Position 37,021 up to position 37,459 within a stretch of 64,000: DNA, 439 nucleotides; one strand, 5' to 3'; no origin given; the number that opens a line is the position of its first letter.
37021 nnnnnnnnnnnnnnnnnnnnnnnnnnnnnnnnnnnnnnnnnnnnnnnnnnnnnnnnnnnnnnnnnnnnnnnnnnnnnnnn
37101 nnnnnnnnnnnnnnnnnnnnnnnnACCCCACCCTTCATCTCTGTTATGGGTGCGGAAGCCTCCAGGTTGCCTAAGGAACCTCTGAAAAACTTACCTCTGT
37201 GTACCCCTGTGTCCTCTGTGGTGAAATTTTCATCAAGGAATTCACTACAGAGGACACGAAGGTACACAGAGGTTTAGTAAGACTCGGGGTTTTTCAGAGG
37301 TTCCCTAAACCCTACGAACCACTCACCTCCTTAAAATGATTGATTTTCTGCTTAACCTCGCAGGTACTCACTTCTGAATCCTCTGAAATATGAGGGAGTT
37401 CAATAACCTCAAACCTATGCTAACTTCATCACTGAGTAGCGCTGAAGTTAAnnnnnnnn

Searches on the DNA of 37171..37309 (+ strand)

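Call 58: search_dna_similar(query=window:37171-37309:+, collection=plasmids, mode=distant, max_evalue=0.01, max_rows=15)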
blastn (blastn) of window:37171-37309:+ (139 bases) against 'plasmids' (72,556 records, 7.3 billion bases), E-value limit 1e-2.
Records with a match: 5; places in all: 9; records where one place covers at least 80% of the query: 0.
Best place of each record, by identity: 90-95% 2; 80-90% 3.
By first word of the organism name: Bacteroides 5.
By predicted mobility (MOB-suite, as given by PLSDB): non-mobilizable 5.
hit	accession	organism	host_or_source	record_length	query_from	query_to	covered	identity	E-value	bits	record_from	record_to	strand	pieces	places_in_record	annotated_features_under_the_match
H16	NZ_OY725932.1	Bacteroides finegoldii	-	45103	21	66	33%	84.8%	2e-3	49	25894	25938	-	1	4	RNA-binding S4 domain-containing protein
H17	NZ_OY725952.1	Bacteroides finegoldii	-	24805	15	56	30%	88.4%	2e-3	49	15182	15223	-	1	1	GxxExxY protein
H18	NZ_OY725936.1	Bacteroides finegoldii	-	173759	16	55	29%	87.5%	9e-3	47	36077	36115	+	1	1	none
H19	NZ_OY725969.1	Bacteroides finegoldii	-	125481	71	106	26%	91.7%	2e-3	49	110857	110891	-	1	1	none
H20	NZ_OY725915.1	Bacteroides finegoldii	-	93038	24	56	24%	93.9%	2e-3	48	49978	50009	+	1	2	none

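Call 60: get_annotated_region(hit=H20, flank=200)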
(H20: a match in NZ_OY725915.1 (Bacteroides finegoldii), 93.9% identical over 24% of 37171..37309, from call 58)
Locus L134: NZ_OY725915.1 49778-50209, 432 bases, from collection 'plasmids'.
description: Bacteroides finegoldii strain Bacteroides finegoldii TSDC17.2-1.1 plasmid 13, complete sequence
organism: Bacteroides finegoldii (NCBI taxid 338188)
taxonomy: Bacteria; Bacteroidota; Bacteroidia; Bacteroidales; Bacteroidaceae; Bacteroides; Bacteroides finegoldii
host: -; source: -; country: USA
typing (MOB-suite, as given by PLSDB): non-mobilizable
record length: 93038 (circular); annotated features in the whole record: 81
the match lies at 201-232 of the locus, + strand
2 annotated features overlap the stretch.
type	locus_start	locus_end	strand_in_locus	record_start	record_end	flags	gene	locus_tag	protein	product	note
CDS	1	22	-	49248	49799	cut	-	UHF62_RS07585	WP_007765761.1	sigma-70 family RNA polymerase sigma factor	GO:0006352 - DNA-templated transcription initiation [Evidence IEA]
CDS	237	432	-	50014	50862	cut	nadC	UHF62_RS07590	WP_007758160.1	carboxylating nicotinate-nucleotide diphosphorylase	GO:0019363 - pyridine nucleotide biosynthetic process [Evidence IEA]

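Call 65: get_annotated_region(hit=H16, flank=250)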
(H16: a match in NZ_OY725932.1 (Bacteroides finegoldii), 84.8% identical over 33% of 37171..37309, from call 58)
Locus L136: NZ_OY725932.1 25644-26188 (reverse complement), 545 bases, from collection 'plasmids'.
description: Bacteroides finegoldii strain Bacteroides finegoldii TSDC17.2-1.1 plasmid 30, complete sequence
organism: Bacteroides finegoldii (NCBI taxid 338188)
taxonomy: Bacteria; Bacteroidota; Bacteroidia; Bacteroidales; Bacteroidaceae; Bacteroides; Bacteroides finegoldii
host: -; source: -; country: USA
typing (MOB-suite, as given by PLSDB): non-mobilizable
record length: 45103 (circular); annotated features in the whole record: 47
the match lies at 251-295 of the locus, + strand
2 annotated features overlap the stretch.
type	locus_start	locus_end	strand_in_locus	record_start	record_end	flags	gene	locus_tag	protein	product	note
CDS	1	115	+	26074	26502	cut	-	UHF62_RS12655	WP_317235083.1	HIT family protein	-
CDS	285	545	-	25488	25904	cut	-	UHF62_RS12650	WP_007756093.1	RNA-binding S4 domain-containing protein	-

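Call 66: get_annotated_region(hit=H19, flank=250)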
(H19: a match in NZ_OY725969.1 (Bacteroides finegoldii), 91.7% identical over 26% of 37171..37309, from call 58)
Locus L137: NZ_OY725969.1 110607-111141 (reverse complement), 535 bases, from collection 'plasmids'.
description: Bacteroides finegoldii strain Bacteroides finegoldii TSDC17.2-1.1 plasmid 67, complete sequence
organism: Bacteroides finegoldii (NCBI taxid 338188)
taxonomy: Bacteria; Bacteroidota; Bacteroidia; Bacteroidales; Bacteroidaceae; Bacteroides; Bacteroides finegoldii
host: -; source: -; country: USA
typing (MOB-suite, as given by PLSDB): non-mobilizable
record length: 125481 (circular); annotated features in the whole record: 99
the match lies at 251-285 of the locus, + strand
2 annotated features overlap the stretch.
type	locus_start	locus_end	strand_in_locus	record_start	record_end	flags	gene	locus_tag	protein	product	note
CDS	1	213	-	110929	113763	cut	-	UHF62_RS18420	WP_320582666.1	glycoside hydrolase family 78 protein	-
CDS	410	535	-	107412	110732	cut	-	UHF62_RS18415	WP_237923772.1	glycosyl hydrolase family 65 protein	-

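Call 68: search_rna_families(sources=[L134, L136, L137], threshold=evalue, max_evalue=1)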
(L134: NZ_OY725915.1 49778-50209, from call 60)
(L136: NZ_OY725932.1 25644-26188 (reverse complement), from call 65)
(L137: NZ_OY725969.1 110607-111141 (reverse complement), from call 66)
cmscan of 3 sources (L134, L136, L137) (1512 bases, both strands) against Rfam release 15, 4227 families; matches with E-value up to 1: 15.
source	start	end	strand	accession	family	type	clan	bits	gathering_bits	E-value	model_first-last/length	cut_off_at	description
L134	133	228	-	RF00073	MIR156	Gene; miRNA;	-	45.7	62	6.1e-08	1-88/88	no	mir-156 microRNA precursor family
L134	133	228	+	RF00073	MIR156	Gene; miRNA;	-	44.6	62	1.2e-07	1-88/88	no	mir-156 microRNA precursor family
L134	127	234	-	RF00695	MIR398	Gene; miRNA;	-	39.8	55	4.4e-07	1-109/109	no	MIR398 microRNA precursor family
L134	127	234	+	RF00695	MIR398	Gene; miRNA;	-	36.4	55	4e-06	1-109/109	no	MIR398 microRNA precursor family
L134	128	233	+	RF03457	MIR173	Gene; miRNA;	-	36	70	2.5e-05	1-102/102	no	MIR173 microRNA precursor family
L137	229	423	-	RF02625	WsnRNA46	Gene; sRNA;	-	34.7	65.3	5.8e-05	1-151/151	no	Wolbachia sRNA 46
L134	128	233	-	RF03457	MIR173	Gene; miRNA;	-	34.3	70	7.7e-05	1-102/102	no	MIR173 microRNA precursor family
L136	141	287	+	RF00695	MIR398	Gene; miRNA;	-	31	55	0.00014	1-109/109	no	MIR398 microRNA precursor family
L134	141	220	+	RF04245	MIR169_7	Gene; miRNA;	CL00098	26.7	44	0.03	1-85/85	no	MIR169_7 microRNA precursor family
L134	124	242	+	RF02244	mir-785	Gene; miRNA;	-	25.1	62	0.017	1-90/90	no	mir-785 microRNA precursor family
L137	270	386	+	RF03940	MIR9563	Gene; miRNA;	-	25.1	90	0.053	1-127/127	no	MIR9563 microRNA precursor family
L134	130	231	-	RF02244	mir-785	Gene; miRNA;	-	24.8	62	0.02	1-90/90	no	mir-785 microRNA precursor family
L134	142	219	+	RF03205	mir-1898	Gene; miRNA;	-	24.3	78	0.12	1-61/61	no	mir-1898 microRNA precursor family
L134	142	219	-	RF03205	mir-1898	Gene; miRNA;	-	23.3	78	0.21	1-61/61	no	mir-1898 microRNA precursor family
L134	119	375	+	RF02376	antisense_SR1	Gene; sRNA;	-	19.4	45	0.44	1-210/210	no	SR1 sRNA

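Call 71: search_dna_similar(query=L136:139-292:+, collection=plasmids, mode=distant, max_evalue=0.01, max_rows=30)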
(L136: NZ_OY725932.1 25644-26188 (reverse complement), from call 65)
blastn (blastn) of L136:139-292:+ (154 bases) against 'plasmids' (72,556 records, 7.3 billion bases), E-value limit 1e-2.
Records with a match: 19; places in all: 75; records where one place covers at least 80% of the query: 1.
Best place of each record, by identity: >=99% 1; 95-99% 4; 90-95% 9; 80-90% 5.
By first word of the organism name: Bacteroides 17; Gemmatirosa 2.
By predicted mobility (MOB-suite, as given by PLSDB): non-mobilizable 19.
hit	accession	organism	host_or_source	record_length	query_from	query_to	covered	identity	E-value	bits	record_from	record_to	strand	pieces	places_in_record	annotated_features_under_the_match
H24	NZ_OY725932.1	Bacteroides finegoldii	-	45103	1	154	100%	100.0%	9e-73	279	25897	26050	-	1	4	RNA-binding S4 domain-containing protein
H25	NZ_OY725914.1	Bacteroides finegoldii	-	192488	6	149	53%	87.8%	2e-4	101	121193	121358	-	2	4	none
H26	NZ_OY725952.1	Bacteroides finegoldii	-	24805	6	154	54%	84.7%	3e-3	95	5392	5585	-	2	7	pyridoxal phosphate-dependent aminotransferase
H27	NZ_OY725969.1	Bacteroides finegoldii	-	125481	5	148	43%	95.5%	7e-5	108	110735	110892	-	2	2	none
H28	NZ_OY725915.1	Bacteroides finegoldii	-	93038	6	146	44%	94.0%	2e-4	105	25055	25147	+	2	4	none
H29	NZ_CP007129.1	Gemmatirosa kalamazoonensis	-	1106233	6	143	40%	95.2%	2e-4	101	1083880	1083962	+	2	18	record has no annotation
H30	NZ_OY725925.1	Bacteroides finegoldii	-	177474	5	144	41%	92.1%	1e-2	94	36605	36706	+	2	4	glycoside hydrolase family 28 protein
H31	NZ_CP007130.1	Gemmatirosa kalamazoonensis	-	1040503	9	143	38%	94.9%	3e-3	96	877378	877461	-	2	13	record has no annotation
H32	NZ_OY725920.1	Bacteroides finegoldii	-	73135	111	154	29%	89.1%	7e-5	55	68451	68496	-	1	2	lptB: LPS export ABC transporter ATP-binding protein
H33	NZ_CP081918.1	Bacteroides ovatus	Homo sapiens,blood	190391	113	149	24%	97.3%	1e-7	64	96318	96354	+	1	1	none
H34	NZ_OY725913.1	Bacteroides finegoldii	-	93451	115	152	25%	89.5%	3e-3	48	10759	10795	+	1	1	none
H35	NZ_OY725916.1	Bacteroides finegoldii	-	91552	6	44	25%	87.2%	3e-3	49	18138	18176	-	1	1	none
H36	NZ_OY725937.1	Bacteroides finegoldii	-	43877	113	146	22%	97.1%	5e-6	58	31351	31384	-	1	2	none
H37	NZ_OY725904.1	Bacteroides finegoldii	-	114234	7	41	23%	91.4%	8e-4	51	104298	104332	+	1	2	none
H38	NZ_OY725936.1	Bacteroides finegoldii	-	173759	113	146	22%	94.1%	7e-5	54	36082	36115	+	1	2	none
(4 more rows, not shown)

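Call 72: get_annotated_region(hit=H29, flank=3000)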
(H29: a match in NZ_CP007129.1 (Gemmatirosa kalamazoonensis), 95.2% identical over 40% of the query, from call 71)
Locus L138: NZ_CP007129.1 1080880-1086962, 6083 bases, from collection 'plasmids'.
description: Gemmatirosa kalamazoonensis strain KBS708 plasmid 1, complete sequence
organism: Gemmatirosa kalamazoonensis (NCBI taxid 861299)
taxonomy: Bacteria; Gemmatimonadota; Gemmatimonadia; Gemmatimonadales; Gemmatimonadaceae; Gemmatirosa; Gemmatirosa kalamazoonensis
host: -; source: -; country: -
typing (MOB-suite, as given by PLSDB): non-mobilizable
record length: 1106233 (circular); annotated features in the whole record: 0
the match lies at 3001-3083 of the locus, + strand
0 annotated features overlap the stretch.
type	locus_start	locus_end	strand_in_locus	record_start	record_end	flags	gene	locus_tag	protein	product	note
